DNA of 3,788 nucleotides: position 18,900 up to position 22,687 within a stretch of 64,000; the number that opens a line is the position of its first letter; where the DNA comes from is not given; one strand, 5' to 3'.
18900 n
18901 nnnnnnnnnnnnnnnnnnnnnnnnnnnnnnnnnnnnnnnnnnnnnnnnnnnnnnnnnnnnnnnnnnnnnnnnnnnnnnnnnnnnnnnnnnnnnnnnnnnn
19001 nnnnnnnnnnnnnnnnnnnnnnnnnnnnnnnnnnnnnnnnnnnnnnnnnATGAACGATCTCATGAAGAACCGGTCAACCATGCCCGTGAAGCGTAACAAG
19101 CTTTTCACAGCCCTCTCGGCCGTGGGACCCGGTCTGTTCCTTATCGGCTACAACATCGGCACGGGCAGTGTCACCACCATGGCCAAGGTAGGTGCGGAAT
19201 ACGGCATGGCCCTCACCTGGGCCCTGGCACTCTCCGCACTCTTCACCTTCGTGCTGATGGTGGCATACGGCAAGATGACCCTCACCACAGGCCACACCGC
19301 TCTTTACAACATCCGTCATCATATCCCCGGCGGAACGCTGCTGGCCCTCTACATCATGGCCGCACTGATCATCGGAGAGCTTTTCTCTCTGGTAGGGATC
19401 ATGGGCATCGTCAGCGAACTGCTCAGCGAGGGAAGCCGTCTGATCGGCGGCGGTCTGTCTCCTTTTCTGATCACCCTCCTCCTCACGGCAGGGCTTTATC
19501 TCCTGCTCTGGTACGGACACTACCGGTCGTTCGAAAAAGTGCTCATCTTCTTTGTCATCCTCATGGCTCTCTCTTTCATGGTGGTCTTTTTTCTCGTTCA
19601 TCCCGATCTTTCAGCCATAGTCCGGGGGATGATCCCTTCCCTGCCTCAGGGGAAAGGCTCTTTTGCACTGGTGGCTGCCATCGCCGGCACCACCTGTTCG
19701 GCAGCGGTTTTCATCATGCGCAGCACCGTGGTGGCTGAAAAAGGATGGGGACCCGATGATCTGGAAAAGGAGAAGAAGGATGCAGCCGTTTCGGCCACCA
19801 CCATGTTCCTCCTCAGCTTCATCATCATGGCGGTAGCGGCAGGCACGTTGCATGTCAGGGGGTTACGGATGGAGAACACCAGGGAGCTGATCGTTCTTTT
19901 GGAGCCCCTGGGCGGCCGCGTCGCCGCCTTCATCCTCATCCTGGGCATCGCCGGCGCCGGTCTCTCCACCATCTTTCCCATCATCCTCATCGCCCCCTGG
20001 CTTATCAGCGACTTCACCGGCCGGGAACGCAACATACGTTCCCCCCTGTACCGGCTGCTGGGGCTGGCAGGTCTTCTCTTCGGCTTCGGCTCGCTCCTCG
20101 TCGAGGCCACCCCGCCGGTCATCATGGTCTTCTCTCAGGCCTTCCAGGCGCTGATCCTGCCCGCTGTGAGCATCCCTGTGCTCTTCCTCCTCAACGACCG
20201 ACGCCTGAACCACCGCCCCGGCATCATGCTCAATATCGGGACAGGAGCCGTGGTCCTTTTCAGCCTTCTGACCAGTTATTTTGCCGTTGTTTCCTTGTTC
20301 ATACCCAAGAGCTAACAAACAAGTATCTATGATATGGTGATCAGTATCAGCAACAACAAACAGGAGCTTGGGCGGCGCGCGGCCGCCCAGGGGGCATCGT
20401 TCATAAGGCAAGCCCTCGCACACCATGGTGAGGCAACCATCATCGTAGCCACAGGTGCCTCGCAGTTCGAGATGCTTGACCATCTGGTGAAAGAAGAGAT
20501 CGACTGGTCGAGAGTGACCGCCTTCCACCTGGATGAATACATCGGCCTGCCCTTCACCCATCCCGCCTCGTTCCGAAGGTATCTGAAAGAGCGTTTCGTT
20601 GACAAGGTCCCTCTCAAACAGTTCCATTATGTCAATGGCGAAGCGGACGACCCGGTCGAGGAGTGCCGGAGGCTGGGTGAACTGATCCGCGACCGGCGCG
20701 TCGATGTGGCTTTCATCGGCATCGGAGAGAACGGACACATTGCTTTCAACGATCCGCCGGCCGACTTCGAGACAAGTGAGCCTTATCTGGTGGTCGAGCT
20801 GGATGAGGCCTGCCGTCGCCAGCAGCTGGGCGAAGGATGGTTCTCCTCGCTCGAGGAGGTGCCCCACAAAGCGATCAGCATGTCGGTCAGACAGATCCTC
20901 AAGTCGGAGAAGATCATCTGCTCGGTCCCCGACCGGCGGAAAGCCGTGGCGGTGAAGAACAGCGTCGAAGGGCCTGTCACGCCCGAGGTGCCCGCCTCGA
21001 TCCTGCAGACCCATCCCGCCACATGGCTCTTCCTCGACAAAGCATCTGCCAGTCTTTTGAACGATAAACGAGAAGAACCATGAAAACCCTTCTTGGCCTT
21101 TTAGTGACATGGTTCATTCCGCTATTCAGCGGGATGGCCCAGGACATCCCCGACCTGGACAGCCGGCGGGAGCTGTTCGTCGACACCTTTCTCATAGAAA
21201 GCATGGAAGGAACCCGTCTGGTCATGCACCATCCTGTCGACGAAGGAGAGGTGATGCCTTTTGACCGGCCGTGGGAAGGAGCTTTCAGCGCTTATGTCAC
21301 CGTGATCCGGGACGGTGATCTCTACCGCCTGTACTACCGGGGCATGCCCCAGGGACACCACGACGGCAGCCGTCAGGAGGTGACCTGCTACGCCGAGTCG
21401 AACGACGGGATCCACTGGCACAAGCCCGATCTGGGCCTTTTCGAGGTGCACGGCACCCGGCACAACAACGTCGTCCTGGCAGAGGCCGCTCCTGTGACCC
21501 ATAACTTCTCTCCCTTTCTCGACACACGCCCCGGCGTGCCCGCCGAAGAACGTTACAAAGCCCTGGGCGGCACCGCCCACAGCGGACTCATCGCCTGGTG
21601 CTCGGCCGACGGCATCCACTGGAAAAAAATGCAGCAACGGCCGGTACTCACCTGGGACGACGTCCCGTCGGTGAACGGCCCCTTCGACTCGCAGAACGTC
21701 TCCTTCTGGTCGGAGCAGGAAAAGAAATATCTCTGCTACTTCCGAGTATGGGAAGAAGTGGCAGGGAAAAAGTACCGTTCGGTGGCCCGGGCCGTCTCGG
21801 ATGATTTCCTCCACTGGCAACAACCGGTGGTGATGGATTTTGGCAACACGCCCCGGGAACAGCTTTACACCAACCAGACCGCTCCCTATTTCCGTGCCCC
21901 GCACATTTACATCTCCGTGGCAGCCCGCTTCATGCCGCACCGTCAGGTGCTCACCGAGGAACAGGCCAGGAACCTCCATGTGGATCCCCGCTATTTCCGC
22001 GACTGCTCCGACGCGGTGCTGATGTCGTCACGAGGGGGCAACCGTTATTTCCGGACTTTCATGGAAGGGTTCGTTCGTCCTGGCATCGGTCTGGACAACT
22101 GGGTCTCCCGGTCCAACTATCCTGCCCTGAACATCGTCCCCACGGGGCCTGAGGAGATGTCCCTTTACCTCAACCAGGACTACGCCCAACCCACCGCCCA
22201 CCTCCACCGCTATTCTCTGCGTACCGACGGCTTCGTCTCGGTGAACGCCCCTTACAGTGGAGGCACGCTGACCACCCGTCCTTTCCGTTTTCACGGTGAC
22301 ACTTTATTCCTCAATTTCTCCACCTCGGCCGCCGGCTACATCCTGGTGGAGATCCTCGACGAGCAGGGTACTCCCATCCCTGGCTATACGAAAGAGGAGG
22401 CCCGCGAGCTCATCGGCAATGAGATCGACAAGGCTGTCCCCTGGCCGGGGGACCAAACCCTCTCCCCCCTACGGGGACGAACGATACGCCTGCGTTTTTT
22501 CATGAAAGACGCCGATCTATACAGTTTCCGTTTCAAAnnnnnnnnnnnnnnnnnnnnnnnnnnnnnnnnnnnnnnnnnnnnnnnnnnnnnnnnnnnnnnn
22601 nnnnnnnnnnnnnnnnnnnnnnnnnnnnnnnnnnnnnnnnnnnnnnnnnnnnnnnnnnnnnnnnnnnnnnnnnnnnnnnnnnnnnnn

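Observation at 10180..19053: Two paralogous secreted propeller-plus-helical-domain proteins of unknown function bracketing DUF3748 and a GH92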

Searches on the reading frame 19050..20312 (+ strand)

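Call 4: search_protein_families(library=pfam, proteins=[window:19050-20312:+], max_evalue=0.01)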
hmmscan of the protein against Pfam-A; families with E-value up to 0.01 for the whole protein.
window:19050-20312:+ (421 aa): 1 family
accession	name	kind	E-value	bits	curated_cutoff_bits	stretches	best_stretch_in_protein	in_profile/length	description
PF01566.24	Nramp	-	9.9e-56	189.7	29.8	1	41-386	1-349/357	Natural resistance-associated macrophage protein-like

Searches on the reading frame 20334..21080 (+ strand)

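Call 4: search_protein_families(library=pfam, proteins=[window:20334-21080:+], max_evalue=0.01)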
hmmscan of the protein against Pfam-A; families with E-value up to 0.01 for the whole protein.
window:20334-21080:+ (249 aa): 2 families
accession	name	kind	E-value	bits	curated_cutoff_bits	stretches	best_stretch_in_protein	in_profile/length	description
PF01182.26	Glucosamine_iso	-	2.3e-22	80.4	27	1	8-226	2-219/225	Glucosamine-6-phosphate isomerases/6-phosphogluconolactonase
PF15051.11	FAM198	-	0.0011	18.4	25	1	49-83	68-102/321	FAM198 protein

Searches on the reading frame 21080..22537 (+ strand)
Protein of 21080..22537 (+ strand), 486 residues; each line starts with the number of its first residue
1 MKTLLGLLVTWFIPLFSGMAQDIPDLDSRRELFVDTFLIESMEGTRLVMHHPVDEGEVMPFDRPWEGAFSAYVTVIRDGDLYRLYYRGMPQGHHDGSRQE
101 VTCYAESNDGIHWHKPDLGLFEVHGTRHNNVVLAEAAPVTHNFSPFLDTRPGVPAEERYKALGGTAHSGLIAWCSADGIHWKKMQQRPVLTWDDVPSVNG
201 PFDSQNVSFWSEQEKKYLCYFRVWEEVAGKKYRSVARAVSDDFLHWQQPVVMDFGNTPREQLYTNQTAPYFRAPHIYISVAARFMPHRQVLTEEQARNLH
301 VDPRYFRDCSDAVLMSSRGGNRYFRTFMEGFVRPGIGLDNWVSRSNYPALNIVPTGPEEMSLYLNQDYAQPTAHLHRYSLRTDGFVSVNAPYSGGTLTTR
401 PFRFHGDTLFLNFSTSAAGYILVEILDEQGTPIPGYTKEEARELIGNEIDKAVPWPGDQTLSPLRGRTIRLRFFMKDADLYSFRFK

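Call 4: search_protein_families(library=pfam, proteins=[window:21080-22537:+], max_evalue=0.01)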
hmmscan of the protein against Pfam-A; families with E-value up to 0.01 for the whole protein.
window:21080-22537:+ (486 aa): 0 families

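Call 5: search_protein_families(library=ncbifam, proteins=[window:21080-22537:+], max_evalue=1)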
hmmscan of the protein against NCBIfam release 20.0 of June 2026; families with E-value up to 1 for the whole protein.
window:21080-22537:+ (486 aa): 2 families
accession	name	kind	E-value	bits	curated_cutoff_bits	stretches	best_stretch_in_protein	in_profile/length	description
NF052550.1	BManbPhaseBMBP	equivalog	3.3e-05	23.4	450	2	174-265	64-149/296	beta-1,2-mannobiose phosphorylase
NF041092.1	beta-fruc_BfrA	equivalog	0.047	12.5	900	1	66-115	71-118/433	beta-fructosidase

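Call 55: search_solved_structures(query=window:21080-22537:+, max_evalue=1)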
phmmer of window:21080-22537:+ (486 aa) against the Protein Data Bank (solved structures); distinct sequences matched with E-value up to 1: 0.
